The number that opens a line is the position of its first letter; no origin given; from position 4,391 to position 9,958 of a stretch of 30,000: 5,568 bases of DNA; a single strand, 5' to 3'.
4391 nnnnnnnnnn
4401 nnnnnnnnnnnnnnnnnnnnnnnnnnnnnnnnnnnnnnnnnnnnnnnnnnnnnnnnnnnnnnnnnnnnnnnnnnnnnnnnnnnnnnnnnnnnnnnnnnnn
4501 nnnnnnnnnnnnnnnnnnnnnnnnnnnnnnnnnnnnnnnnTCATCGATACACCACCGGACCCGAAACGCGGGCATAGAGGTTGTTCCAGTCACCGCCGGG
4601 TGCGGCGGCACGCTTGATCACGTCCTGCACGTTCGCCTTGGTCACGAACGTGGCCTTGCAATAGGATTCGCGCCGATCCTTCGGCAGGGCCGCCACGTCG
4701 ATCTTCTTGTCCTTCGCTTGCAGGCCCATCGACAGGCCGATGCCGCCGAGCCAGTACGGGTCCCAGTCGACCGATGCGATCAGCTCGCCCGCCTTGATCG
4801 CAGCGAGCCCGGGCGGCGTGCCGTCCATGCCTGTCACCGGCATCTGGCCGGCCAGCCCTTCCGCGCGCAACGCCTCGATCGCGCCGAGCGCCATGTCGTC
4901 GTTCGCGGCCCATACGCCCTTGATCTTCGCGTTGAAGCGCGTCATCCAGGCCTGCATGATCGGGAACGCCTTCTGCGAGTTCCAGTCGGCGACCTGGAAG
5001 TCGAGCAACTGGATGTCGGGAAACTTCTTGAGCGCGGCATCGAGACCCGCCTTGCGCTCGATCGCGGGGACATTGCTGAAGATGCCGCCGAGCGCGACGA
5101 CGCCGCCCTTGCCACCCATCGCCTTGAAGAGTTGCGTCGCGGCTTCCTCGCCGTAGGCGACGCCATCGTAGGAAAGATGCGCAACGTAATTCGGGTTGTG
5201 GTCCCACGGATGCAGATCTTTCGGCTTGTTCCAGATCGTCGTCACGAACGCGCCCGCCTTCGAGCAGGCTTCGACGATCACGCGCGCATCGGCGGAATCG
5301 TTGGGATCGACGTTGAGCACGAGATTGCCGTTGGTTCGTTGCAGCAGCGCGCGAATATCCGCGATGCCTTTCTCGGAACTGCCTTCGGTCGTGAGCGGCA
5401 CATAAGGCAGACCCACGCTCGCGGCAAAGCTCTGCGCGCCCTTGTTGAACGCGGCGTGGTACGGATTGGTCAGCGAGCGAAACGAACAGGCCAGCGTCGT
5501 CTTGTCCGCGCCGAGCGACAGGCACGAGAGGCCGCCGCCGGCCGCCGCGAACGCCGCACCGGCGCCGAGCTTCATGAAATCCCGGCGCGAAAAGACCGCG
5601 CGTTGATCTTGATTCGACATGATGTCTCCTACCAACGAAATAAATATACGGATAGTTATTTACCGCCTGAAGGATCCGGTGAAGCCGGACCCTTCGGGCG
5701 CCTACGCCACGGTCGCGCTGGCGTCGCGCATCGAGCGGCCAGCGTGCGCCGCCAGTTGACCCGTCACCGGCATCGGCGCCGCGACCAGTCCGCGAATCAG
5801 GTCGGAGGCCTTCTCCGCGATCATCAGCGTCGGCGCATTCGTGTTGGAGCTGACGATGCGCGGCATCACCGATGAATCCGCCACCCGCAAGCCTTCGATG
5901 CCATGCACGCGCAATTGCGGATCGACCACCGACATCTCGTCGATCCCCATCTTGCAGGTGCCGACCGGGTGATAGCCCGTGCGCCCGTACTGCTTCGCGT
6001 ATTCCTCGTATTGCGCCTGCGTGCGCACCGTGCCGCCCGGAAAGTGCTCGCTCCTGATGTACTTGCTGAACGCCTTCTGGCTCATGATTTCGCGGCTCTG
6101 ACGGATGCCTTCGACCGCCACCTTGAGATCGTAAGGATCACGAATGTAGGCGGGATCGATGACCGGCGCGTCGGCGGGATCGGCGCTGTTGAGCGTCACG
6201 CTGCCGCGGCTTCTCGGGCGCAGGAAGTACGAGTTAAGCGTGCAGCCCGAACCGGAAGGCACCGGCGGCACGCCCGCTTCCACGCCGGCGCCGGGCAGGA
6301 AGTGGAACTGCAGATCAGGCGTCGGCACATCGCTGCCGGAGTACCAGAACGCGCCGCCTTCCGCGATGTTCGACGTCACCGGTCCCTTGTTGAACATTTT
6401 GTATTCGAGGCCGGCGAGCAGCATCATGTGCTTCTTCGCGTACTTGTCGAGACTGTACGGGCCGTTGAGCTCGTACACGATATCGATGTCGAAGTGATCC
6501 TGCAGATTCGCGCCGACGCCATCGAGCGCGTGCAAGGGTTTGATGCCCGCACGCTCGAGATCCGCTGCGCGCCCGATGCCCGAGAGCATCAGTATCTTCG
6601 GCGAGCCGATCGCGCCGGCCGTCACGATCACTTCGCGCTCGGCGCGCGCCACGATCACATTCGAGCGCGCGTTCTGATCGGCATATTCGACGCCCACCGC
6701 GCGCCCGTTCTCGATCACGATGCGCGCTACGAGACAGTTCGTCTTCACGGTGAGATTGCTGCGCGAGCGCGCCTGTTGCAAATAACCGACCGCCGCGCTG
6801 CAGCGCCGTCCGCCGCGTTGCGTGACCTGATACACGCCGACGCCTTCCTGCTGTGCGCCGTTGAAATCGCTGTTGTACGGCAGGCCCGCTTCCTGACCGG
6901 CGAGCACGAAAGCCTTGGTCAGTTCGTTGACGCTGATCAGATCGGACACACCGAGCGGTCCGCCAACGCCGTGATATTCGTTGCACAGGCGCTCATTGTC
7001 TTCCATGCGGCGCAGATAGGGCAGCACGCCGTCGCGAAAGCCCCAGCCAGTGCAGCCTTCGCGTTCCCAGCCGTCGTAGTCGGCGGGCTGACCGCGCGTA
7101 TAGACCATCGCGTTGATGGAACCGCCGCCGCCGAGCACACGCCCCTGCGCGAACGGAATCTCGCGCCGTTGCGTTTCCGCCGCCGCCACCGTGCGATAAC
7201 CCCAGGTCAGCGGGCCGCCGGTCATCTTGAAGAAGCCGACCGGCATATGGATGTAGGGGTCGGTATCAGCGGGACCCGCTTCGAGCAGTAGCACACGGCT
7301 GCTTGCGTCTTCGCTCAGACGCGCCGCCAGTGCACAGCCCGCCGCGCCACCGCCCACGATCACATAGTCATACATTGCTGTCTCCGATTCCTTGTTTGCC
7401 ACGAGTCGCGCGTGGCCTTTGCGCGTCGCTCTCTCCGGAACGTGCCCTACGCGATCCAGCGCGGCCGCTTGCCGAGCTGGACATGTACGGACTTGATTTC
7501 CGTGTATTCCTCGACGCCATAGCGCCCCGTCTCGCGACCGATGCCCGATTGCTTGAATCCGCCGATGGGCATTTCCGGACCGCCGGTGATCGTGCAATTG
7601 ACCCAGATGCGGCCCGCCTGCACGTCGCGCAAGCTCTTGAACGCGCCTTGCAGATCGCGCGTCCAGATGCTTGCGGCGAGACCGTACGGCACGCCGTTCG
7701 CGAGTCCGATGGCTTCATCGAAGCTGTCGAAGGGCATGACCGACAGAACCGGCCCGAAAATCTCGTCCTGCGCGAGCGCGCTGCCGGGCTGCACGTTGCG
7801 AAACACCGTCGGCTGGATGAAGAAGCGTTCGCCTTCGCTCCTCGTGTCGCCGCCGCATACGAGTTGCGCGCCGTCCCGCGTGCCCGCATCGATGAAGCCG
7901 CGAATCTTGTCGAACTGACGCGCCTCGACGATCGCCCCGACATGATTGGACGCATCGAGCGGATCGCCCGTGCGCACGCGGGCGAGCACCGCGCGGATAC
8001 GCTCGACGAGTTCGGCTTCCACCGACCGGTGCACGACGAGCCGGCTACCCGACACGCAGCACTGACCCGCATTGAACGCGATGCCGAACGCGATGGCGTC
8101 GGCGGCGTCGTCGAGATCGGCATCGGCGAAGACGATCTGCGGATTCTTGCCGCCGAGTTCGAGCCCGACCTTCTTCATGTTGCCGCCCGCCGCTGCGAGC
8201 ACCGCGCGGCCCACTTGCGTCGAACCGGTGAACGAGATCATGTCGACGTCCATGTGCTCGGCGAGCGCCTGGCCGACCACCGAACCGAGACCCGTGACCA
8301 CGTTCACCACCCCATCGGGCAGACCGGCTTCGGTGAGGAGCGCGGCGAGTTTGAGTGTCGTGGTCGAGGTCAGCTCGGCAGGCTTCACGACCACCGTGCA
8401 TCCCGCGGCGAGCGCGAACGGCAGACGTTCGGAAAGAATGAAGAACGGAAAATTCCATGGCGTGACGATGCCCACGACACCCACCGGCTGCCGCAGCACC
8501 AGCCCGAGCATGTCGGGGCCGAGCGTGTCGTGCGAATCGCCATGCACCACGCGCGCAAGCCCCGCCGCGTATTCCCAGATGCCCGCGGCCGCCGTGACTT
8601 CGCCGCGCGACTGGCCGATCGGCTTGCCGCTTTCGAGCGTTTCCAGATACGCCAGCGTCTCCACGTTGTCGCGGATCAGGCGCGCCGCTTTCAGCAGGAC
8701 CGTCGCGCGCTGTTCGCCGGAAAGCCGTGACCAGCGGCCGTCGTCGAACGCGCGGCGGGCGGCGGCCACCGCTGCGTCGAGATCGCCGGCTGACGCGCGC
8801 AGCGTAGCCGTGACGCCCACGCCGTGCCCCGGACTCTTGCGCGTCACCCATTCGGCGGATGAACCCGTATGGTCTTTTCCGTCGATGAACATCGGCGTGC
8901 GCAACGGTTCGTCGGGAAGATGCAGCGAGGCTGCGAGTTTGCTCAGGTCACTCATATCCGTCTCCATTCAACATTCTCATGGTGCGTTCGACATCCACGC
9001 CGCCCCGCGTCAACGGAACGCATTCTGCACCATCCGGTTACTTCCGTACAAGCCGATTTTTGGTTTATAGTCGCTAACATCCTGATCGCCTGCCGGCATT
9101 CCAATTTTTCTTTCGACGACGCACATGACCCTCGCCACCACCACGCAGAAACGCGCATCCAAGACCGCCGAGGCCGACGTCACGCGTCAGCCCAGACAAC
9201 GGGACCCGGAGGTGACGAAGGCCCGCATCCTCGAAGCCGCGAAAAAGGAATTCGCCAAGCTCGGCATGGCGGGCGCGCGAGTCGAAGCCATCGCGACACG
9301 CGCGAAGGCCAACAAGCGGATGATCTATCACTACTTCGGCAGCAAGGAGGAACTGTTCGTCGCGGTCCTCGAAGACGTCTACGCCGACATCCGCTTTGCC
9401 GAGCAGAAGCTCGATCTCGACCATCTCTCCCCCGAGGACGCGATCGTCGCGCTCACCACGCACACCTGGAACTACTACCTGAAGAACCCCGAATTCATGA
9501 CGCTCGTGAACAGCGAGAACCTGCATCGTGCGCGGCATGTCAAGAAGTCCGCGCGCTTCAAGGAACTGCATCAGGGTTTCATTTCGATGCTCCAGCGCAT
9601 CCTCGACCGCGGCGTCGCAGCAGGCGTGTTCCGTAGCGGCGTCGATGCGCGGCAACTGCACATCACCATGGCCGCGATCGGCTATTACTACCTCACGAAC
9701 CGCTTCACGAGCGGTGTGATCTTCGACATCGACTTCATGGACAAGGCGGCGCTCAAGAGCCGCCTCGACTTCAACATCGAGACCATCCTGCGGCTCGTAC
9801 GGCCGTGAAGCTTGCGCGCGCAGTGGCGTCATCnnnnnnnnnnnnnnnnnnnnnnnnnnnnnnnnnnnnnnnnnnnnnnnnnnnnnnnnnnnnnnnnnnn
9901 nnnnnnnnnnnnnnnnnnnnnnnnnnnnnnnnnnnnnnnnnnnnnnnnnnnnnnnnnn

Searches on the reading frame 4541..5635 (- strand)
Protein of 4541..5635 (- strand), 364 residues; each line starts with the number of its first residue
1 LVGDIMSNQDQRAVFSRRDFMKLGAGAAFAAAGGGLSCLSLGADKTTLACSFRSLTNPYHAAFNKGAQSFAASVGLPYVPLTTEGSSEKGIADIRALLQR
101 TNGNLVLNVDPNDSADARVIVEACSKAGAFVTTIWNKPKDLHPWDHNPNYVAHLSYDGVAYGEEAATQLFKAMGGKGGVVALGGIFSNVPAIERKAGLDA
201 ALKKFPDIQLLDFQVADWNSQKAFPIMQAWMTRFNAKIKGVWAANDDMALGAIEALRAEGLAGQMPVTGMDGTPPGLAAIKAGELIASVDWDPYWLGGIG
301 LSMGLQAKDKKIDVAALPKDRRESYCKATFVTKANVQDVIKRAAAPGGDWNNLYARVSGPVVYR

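Call 12: search_protein_families(library=pfam, proteins=[window:4541-5635:-])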
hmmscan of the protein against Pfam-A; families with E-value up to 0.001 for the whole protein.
window:4541-5635:- (364 aa): 2 families
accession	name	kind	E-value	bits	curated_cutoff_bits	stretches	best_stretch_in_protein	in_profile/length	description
PF13407.12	Peripla_BP_4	-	1.4e-41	143.2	35.1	1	52-309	5-255/258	Periplasmic binding protein domain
PF00532.27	Peripla_BP_1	-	5.8e-06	26.4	22.2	1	52-267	8-213/281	Periplasmic binding proteins and sugar binding domain of LacI family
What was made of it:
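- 4541..5620 (-): Periplasmic sugar-type binding protein with a twin-arginine signal (SRRDFMK). Pfam Peripla_BP_4 (call 12).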

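Call 38: search_solved_structures(query=window:4541-5635:-, max_evalue=1e-10)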
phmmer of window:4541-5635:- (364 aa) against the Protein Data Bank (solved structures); distinct sequences matched with E-value up to 1e-10: 41.
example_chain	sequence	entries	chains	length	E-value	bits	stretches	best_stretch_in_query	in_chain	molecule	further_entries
2rjo_A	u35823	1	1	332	1e-200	669.4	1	44-364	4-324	Twin-arginine translocation pathway signal protein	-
2ioy_A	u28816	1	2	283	9.8e-33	116.8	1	47-305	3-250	Periplasmic sugar-binding protein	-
4rs3_A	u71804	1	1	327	4.4e-25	91.7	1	147-312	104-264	ABC transporter, carbohydrate uptake transporter-2 (CUT2) family, periplasmic sugar-bindin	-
5hko_A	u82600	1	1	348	5.3e-25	91.4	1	147-312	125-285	ABC transporter, carbohydrate uptake transporter-2 (CUT2) family, periplasmic sugar-bindin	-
5dte_A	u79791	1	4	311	3e-24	88.9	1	43-306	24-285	Monosaccharide-transporting ATPase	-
4rsm_A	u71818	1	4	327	4e-24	88.5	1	151-308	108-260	Periplasmic binding protein/LacI transcriptional regulator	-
1dbp_A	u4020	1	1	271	2.5e-23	85.9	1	45-304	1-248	D-RIBOSE-BINDING PROTEIN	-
4zjp_A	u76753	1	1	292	2.5e-23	85.9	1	44-313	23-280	Monosaccharide-transporting ATPase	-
1urp_A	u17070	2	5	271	3.5e-23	85.4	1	45-304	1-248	D-RIBOSE-BINDING PROTEIN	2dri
1drj_A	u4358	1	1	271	4e-23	85.2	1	45-304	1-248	D-RIBOSE-BINDING PROTEIN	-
9jwt_A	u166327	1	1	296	6.3e-23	84.6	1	50-326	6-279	MSD3-holo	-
9jwq_A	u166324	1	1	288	1e-22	83.8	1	50-326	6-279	MSD3-apo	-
1drk_A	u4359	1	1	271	1.2e-22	83.6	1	45-304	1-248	D-RIBOSE-BINDING PROTEIN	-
2gx6_A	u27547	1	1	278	1.4e-22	83.4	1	45-306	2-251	D-ribose-binding periplasmic protein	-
1gub_A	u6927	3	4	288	1.8e-22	83.1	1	50-309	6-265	D-ALLOSE-BINDING PERIPLASMIC PROTEIN | PROTEIN (PRECURSOR OF PERIPLASMIC SUGAR RECEPTOR)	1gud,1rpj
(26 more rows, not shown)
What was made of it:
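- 4541..5620 (-): PDB 2RJO at E 1e-200, then ribose- and allose-binding proteins (call 38).
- The binding protein is of the ribose/allose type (call 38).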

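Call 58: search_protein_families(library=ncbifam, proteins=[window:4541-5635:-], max_evalue=0.00001)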
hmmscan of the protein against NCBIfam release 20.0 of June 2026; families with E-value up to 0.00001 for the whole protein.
window:4541-5635:- (364 aa): 9 families
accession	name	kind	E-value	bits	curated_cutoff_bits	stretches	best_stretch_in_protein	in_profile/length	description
NF007936.0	PRK10653.1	equivalog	4e-32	111.7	337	1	44-303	25-272/295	ribose ABC transporter substrate-binding protein RbsB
NF007254.0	PRK09701.1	equivalog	2.1e-28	99.4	335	1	45-316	24-297/311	D-allose transporter substrate-binding protein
NF041827.1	YtfQ_transport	equivalog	3.8e-18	65.5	510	1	149-296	123-275/320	galactofuranose ABC transporter, galactofuranose-binding protein YtfQ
TIGR02634.1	xylF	equivalog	8.2e-15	55.2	389.55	1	73-289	26-236/302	D-xylose ABC transporter substrate-binding protein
NF011924.1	PRK15395.1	equivalog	1.6e-11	43.8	420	1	209-289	197-277/329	galactose/glucose ABC transporter substrate-binding protein MglB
NF007680.0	PRK10355.1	equivalog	1.8e-10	40.5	504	1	153-282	124-256/331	D-xylose ABC transporter substrate-binding protein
NF007075.0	PRK09526.1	subfamily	2.9e-08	33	340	1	97-273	116-278/358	LacI family DNA-binding transcriptional regulator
TIGR02637.1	RhaS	equivalog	1e-06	28.2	342.25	1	53-312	6-260/302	rhamnose ABC transporter substrate-binding protein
NF007743.0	PRK10423.1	equivalog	3.3e-06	26.4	531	1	47-268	61-271/330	ribose operon transcriptional repressor RbsR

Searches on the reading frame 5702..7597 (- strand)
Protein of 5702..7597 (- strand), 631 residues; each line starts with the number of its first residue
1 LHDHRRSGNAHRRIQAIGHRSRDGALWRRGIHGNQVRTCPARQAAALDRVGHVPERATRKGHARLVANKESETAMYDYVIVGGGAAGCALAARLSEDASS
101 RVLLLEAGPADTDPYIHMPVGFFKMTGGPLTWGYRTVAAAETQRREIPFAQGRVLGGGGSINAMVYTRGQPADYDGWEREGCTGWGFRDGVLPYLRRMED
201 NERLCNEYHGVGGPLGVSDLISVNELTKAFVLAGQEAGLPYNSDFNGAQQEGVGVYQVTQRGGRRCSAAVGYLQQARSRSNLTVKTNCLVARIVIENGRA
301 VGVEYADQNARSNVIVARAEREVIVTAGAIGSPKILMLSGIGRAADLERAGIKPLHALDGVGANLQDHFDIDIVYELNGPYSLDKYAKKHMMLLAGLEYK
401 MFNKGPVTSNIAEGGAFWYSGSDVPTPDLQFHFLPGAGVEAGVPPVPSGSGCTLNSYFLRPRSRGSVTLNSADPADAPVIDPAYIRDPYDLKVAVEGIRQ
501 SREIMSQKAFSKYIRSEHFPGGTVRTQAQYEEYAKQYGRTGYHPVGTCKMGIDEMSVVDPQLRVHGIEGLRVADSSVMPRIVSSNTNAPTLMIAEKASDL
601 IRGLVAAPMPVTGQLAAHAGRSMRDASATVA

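Call 12: search_protein_families(library=pfam, proteins=[window:5702-7597:-])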
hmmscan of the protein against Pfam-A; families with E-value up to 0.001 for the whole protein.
window:5702-7597:- (631 aa): 6 families
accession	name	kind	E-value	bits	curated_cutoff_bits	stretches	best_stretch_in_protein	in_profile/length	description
PF00732.25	GMC_oxred_N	-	6.5e-50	170.4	23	1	76-369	1-217/218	GMC oxidoreductase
PF05199.19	GMC_oxred_C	-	4.2e-40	137.9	24.6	1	461-594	1-139/139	GMC oxidoreductase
PF00890.30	FAD_binding_2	-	1.5e-07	31.4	20.4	0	77-110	1-33/414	FAD binding domain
PF05834.18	Lycopene_cycl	-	1.9e-05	24.3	23.4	1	77-111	1-36/380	Lycopene cyclase protein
PF01266.30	DAO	-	5.3e-05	23.3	27.9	0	77-332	1-207/353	FAD dependent oxidoreductase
PF13450.12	NAD_binding_8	-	0.00019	22.1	21.9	1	80-109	1-29/68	NAD(P)-binding Rossmann-like domain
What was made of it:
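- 5702..7375 (-): GMC flavoprotein oxidoreductase, choline-dehydrogenase-like. Pfam GMC_oxred_N and GMC_oxred_C (call 12).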

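Call 58: search_protein_families(library=ncbifam, proteins=[window:5702-7417:-], max_evalue=0.00001)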
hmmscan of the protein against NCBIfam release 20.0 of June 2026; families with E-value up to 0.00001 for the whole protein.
window:5702-7417:- (571 aa): 6 families
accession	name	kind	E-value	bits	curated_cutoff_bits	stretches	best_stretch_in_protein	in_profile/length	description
NF002550.0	PRK02106.1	subfamily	1.2e-175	585.2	605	1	13-548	3-540/563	choline dehydrogenase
TIGR01810.1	betA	equivalog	1.7e-152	508.8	732.1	1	17-543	1-528/532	choline dehydrogenase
TIGR03970.1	mycofact_MftG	equivalog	5.3e-93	312.6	387.45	2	17-320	2-303/487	mycofactocin dehydrogenase MftG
TIGR04542.1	GMC_mycofac_2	equivalog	3.3e-34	118.7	400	1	17-287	1-243/425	mycofactocin system GMC family oxidoreductase MftG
NF038210.1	GMC_mycofac_3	equivalog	9.7e-16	57.6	300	1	19-119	2-94/418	mycofactocin system GMC family oxidoreductase MftG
TIGR02462.1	pyranose_ox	equivalog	1.8e-07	30.5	544.9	0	483-541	484-543/548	pyranose oxidase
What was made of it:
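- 5702..7375 (-): NCBIfam choline dehydrogenase subfamily 585 bits against a cut-off of 605; the betA equivalog is not reached (call 58).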

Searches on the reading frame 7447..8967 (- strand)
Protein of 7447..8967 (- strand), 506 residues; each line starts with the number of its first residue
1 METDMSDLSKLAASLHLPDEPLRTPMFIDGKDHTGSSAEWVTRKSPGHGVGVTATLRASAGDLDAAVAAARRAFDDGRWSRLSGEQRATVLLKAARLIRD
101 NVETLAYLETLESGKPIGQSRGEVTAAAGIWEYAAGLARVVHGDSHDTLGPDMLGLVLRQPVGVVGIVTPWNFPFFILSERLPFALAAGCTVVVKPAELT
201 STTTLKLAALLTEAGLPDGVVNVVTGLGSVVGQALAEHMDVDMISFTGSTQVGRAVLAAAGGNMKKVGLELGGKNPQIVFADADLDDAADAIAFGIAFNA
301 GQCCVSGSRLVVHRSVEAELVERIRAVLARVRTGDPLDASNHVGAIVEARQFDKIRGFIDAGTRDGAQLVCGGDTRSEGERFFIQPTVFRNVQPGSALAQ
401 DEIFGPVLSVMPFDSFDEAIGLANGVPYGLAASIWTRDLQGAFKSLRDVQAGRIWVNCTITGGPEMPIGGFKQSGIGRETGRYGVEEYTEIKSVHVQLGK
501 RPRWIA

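Call 12: search_protein_families(library=pfam, proteins=[window:7447-8967:-])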
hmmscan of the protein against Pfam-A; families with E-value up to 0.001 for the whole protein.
window:7447-8967:- (506 aa): 1 family
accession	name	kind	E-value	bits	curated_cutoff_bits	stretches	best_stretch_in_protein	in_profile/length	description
PF00171.27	Aldedh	-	5.8e-165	549.7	23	1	41-494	9-461/461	Aldehyde dehydrogenase family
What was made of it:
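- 7447..8955 (-): NAD(P)-dependent aldehyde dehydrogenase, first gene of the leftward operon (alternative start at 8967). Pfam Aldedh, 550 bits (call 12).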

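Call 58: search_protein_families(library=ncbifam, proteins=[window:7447-8967:-], max_evalue=0.00001)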
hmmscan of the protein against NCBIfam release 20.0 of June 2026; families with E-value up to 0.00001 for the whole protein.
window:7447-8967:- (506 aa): 43 families (the best 25 are shown)
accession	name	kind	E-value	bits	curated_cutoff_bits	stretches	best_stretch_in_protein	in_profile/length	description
NF010000.0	PRK13473.1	subfamily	1.2e-134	449.5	615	1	25-497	4-473/475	aminobutyraldehyde dehydrogenase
NF045736.1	PaDhStyDRhodo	equivalog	1.5e-133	445.8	800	1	23-497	2-478/479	phenylacetaldehyde dehydrogenase StyD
TIGR01804.1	BADH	equivalog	1.3e-131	439.3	668.6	1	27-492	1-467/467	betaine-aldehyde dehydrogenase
NF045735.1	PaDhStyDPseudo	equivalog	1.4e-131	439.6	850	1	22-496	1-481/483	phenylacetaldehyde dehydrogenase StyD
TIGR02299.1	HpaE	equivalog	1.3e-130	436.2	638.35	1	26-500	3-480/488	5-carboxymethyl-2-hydroxymuconate semialdehyde dehydrogenase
NF009725.0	PRK13252.1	equivalog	2.4e-130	435.2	593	1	25-500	8-483/488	betaine-aldehyde dehydrogenase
NF007352.0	PRK09847.1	equivalog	7.1e-121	404.1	850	1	24-498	20-493/495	aldehyde dehydrogenase PuuC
TIGR01780.1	SSADH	subfamily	4.1e-116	388.5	646.35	1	46-492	4-448/448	succinate-semialdehyde dehydrogenase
NF042993.1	AlphKGSA_gudD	equivalog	5.2e-114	381.6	770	1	27-497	7-481/481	alpha-ketoglutaric semialdehyde dehydrogenase GucD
NF052305.1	DioxValDhHalo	equivalog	6.5e-110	368.3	750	1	27-495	8-480/483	2,5-dioxovalerate dehydrogenase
NF050026.1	AcaldDHExaC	equivalog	4.2e-109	365.4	900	1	26-501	18-498/503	acetaldehyde dehydrogenase ExaC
NF006916.0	PRK09407.1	equivalog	3e-108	362.7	521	1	38-497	33-493/526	succinic semialdehyde dehydrogenase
TIGR04284.1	aldehy_Rv0768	hypoth_equivalog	6.3e-108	361.8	775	1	26-494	3-476/480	aldehyde dehydrogenase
TIGR03216.1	OH_muco_semi_DH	equivalog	8.7e-108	361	693.25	1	27-497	4-480/481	2-hydroxymuconic semialdehyde dehydrogenase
NF007497.0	PRK10090.1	equivalog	3.5e-107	359.1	500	1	23-497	6-478/480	aldehyde dehydrogenase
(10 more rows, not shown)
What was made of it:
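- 7447..8955 (-): All NCBIfam equivalogs fall below their cut-offs (call 58).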

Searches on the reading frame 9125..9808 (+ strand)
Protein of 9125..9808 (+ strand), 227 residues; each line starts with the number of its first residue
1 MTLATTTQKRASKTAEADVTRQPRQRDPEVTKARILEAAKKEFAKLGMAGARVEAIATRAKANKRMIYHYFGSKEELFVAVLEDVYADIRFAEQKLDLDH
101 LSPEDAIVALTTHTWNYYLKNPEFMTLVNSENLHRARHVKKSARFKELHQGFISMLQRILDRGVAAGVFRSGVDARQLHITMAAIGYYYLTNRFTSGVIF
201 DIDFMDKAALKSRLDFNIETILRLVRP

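Call 12: search_protein_families(library=pfam, proteins=[window:9125-9808:+])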
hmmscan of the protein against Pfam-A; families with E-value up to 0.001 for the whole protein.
window:9125-9808:+ (227 aa): 2 families
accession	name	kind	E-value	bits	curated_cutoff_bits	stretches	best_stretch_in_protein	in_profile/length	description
PF17938.6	TetR_C_29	-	2.9e-41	140.8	26.2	1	103-221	1-119/119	Tetracyclin repressor-like, C-terminal domain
PF00440.29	TetR_N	-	1.6e-14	53.9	24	1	35-81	1-47/47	Bacterial regulatory proteins, tetR family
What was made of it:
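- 9125..9808 (+): TetR-family regulator (TetR_N + TetR_C_29), convergent with the CoA-transferase gene. Pfam (call 12).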

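Call 58: search_protein_families(library=ncbifam, proteins=[window:9125-9808:+], max_evalue=0.00001)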
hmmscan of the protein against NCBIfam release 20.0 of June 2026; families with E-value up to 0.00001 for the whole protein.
window:9125-9808:+ (227 aa): 13 families
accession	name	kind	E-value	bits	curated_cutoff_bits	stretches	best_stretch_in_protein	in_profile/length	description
NF041196.1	ScbR_bind_reg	equivalog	1.2e-13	51.7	150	1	29-182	5-154/191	ScbR family autoregulator-binding transcription factor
TIGR03613.1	RutR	equivalog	1.4e-13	51.2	368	1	24-152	2-131/202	pyrimidine utilization regulatory protein R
NF053878.1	FATransRegFadRBac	equivalog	1.8e-12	47.4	200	1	34-177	7-148/190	fatty acid metabolism transcriptional regulator FadR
NF011584.0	PRK15008.1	equivalog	3.1e-11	43.5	230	1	23-108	11-95/212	HTH-type transcriptional regulator RutR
TIGR03384.1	betaine_BetI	equivalog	6.1e-10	39.1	201.3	1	28-113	6-91/189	choline-binding transcriptional repressor BetI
NF001978.0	PRK00767.1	equivalog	9.4e-09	35.3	118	1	26-110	5-90/197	transcriptional regulator BetI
NF053516.1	TranRepPrsAVib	equivalog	5.1e-08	33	300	1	29-105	5-80/208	TetR family transcriptional repressor PsrA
NF037937.1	septum_RefZ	equivalog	1.2e-07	31.9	180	1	32-131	1-102/195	forespore capture DNA-binding protein RefZ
NF053731.1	TransRegFasRMycb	equivalog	1.6e-07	31.4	330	1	30-85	11-66/199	HTH-type transcriptional activator FasR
NF051852.1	efflux_TF_MtrR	exception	4.9e-07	29.7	280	1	30-93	10-73/205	multidrug efflux system transcriptional repressor MtrR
NF050111.1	TransRegSACE7040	equivalog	7.4e-07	29.3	250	1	32-160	3-129/186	SACE_7040 family transcriptional regulator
NF008587.1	PRK11552.1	equivalog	1.1e-06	28.5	365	1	29-88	6-63/213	transcriptional regulator CecR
NF007949.0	PRK10668.1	equivalog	1.2e-06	28.2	271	1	24-93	6-74/216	multidrug efflux transporter transcriptional repressor AcrR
